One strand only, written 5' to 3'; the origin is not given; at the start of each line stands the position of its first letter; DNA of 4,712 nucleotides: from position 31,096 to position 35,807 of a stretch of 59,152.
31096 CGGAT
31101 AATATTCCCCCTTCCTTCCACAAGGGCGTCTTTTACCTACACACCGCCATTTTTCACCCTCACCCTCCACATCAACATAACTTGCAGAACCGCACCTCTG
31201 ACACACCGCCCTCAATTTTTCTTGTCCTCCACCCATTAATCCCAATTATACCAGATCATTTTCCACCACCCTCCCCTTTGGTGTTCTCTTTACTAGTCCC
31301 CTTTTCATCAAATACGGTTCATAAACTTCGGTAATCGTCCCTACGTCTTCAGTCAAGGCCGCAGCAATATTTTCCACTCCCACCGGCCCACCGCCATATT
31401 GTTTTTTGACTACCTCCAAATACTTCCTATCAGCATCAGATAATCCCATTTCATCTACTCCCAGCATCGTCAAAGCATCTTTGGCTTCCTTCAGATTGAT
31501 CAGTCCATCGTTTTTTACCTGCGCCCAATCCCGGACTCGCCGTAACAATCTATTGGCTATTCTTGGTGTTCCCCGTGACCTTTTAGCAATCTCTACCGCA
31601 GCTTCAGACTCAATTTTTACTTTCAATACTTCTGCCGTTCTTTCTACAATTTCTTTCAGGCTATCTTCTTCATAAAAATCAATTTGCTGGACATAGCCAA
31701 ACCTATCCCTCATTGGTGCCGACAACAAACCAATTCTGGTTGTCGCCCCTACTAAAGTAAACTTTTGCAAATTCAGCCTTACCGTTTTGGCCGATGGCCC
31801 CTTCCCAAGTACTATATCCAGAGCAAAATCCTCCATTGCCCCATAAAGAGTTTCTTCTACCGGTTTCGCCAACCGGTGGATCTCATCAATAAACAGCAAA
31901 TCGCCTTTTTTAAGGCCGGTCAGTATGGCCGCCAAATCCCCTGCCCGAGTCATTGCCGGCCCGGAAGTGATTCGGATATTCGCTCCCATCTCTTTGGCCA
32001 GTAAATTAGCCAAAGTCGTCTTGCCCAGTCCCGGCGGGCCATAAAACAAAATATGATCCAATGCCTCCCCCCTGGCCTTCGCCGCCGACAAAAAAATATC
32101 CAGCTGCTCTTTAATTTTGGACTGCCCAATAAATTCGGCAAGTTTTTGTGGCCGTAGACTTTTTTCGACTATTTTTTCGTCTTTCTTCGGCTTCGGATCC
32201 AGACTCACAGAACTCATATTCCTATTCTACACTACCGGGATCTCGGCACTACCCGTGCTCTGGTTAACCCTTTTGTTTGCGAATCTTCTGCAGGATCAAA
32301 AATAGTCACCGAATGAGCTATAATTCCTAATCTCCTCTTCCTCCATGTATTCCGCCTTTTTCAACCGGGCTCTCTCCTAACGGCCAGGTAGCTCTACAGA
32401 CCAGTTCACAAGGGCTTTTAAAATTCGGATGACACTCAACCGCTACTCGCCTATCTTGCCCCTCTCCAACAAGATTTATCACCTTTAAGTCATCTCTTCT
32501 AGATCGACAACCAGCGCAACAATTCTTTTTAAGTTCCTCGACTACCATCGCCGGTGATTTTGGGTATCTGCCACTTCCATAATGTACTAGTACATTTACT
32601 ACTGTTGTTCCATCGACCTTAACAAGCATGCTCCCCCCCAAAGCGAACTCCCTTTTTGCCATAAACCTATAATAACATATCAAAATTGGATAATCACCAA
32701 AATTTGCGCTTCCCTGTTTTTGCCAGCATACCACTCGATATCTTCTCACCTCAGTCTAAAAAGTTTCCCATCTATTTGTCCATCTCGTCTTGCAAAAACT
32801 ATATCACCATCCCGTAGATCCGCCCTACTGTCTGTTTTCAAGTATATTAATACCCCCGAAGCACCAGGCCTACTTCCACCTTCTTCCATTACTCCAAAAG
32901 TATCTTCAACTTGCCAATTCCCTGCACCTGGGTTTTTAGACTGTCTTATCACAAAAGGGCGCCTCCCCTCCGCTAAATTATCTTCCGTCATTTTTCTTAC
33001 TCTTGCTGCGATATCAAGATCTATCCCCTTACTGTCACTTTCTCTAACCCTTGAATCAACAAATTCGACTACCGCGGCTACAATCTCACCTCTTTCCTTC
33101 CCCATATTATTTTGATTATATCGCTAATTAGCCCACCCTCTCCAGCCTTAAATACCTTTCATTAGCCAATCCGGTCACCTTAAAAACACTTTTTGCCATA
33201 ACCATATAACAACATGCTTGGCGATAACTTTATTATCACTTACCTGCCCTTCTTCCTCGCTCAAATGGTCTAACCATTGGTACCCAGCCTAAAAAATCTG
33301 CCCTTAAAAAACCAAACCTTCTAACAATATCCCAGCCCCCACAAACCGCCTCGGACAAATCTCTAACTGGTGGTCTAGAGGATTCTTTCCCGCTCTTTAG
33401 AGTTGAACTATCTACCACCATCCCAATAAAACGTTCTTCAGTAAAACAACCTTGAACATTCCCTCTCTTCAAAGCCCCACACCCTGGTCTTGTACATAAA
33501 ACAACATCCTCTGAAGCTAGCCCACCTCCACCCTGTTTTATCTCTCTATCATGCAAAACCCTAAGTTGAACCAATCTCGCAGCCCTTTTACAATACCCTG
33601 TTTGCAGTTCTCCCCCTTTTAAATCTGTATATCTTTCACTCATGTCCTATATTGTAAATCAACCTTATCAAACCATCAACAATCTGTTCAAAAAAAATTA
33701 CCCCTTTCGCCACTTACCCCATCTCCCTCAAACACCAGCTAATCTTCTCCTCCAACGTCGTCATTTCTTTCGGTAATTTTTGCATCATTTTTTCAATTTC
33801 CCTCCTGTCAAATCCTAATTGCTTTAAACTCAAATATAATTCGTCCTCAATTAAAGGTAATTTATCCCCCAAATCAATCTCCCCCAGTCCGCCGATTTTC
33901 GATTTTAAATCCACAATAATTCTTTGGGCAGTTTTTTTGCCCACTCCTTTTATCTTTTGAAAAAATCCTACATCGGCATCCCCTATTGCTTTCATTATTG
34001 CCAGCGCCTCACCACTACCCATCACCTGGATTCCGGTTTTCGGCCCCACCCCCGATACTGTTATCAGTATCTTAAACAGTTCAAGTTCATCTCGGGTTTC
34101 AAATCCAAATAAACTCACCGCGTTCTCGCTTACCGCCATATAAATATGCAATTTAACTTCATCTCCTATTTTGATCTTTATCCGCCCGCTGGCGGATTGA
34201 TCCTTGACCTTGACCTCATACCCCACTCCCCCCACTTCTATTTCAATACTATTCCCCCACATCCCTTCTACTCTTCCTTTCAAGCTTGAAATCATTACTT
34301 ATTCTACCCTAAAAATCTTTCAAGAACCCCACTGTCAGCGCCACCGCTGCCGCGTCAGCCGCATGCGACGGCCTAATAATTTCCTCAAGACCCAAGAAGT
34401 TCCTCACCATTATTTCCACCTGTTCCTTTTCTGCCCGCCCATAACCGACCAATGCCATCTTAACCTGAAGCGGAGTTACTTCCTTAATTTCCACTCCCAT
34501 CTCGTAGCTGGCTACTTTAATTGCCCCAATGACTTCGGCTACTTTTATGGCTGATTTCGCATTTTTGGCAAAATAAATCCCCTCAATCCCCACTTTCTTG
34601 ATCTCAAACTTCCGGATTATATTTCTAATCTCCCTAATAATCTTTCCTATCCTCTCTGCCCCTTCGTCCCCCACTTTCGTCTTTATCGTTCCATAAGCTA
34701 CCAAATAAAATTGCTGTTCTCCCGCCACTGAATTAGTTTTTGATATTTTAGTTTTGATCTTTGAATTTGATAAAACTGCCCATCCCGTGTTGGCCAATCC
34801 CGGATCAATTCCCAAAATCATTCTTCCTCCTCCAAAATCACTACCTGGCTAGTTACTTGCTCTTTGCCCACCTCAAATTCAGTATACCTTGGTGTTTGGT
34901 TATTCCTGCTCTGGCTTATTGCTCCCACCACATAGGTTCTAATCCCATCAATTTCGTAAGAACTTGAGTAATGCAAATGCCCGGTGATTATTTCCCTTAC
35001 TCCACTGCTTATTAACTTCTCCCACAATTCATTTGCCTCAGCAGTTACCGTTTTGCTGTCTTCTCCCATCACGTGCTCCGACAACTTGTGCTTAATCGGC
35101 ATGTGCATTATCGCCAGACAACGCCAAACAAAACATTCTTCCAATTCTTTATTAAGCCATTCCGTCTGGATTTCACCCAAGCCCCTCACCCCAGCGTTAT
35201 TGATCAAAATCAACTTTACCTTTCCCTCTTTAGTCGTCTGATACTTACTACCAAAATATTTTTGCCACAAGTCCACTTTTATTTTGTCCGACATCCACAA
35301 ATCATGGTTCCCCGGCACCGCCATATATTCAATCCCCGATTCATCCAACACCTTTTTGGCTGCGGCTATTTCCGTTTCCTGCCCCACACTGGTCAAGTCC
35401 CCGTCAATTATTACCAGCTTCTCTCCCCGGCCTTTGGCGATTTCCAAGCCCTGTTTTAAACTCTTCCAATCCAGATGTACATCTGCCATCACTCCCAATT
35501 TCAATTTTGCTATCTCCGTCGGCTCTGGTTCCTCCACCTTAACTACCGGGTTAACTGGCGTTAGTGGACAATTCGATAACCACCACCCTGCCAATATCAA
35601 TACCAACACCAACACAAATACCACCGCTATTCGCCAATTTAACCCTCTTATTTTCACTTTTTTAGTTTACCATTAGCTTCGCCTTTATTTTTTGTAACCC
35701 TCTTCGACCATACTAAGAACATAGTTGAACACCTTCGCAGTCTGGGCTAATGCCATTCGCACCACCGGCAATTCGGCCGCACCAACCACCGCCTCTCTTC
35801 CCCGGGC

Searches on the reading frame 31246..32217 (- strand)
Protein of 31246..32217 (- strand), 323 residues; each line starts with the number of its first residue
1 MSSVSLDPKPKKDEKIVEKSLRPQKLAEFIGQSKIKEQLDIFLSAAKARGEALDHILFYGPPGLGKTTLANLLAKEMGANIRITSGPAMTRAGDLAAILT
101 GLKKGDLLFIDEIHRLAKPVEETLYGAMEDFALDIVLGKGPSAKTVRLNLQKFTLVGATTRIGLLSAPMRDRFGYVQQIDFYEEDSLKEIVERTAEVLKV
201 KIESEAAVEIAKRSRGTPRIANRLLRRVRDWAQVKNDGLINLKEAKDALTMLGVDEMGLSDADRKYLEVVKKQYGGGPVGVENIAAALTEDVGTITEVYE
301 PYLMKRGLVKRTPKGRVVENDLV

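Call 57: search_protein_families(library=pfam, proteins=[window:31246-32217:-], max_evalue=0.00001)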
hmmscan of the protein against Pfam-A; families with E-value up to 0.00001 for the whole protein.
window:31246-32217:- (323 aa): 5 families
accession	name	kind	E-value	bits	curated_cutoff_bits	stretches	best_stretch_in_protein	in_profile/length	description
PF05496.18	RuvB_N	-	1.5e-77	259.2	27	1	21-178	1-158/159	Holliday junction DNA helicase RuvB P-loop domain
PF17864.7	AAA_lid_4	-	2.1e-32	111.1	27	1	182-255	1-74/74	RuvB AAA lid domain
PF05491.19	RuvB_C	-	1.5e-21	76.6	24.7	1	256-318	1-63/72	RuvB C-terminal winged helix domain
PF00004.35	AAA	-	1.4e-20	74.5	21.2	1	56-179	1-129/131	ATPase family associated with various cellular activities (AAA)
PF07728.20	AAA_5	-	6.8e-09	36.3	22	1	55-173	1-139/139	AAA domain (dynein-related subfamily)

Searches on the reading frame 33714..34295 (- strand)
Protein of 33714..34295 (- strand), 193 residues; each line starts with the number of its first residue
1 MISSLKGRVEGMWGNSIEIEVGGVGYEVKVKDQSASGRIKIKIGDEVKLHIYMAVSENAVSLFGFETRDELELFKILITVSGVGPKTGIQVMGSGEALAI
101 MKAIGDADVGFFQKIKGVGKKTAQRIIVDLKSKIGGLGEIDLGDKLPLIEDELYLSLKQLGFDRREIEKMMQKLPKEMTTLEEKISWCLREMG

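Call 57: search_protein_families(library=pfam, proteins=[window:33714-34295:-], max_evalue=0.00001)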
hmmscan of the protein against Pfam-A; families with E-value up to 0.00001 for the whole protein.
window:33714-34295:- (193 aa): 3 families
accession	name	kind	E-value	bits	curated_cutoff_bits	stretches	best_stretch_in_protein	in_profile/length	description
PF01330.27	RuvA_N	-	9.9e-17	61.2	23.6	1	1-64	1-61/61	RuvA N terminal domain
PF14520.12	HHH_5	-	1e-11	45.6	27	1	74-131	1-56/57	Helix-hairpin-helix domain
PF00633.29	HHH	-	2.4e-06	27.5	24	0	113-127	14-28/30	Helix-hairpin-helix motif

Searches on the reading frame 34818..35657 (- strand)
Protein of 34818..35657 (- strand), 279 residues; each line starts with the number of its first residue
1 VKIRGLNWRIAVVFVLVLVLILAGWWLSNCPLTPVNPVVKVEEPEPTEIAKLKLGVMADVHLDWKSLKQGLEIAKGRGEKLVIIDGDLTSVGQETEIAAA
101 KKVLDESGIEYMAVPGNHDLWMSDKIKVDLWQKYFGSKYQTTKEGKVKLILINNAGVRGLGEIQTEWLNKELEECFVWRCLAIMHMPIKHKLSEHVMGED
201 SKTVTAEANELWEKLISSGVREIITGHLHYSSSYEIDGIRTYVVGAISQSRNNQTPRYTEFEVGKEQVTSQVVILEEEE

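Call 44: search_protein_families(library=pfam, proteins=[window:34818-35657:-], max_evalue=0.001)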
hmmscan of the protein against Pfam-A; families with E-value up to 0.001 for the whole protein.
window:34818-35657:- (279 aa): 2 families
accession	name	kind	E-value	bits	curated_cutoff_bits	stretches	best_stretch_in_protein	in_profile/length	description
PF00149.33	Metallophos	-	4.9e-09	37.3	21.5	1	53-230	2-190/191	Calcineurin-like phosphoesterase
PF12850.12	Metallophos_2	-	4.9e-09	36.8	27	1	53-263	2-151/154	Calcineurin-like phosphoesterase superfamily domain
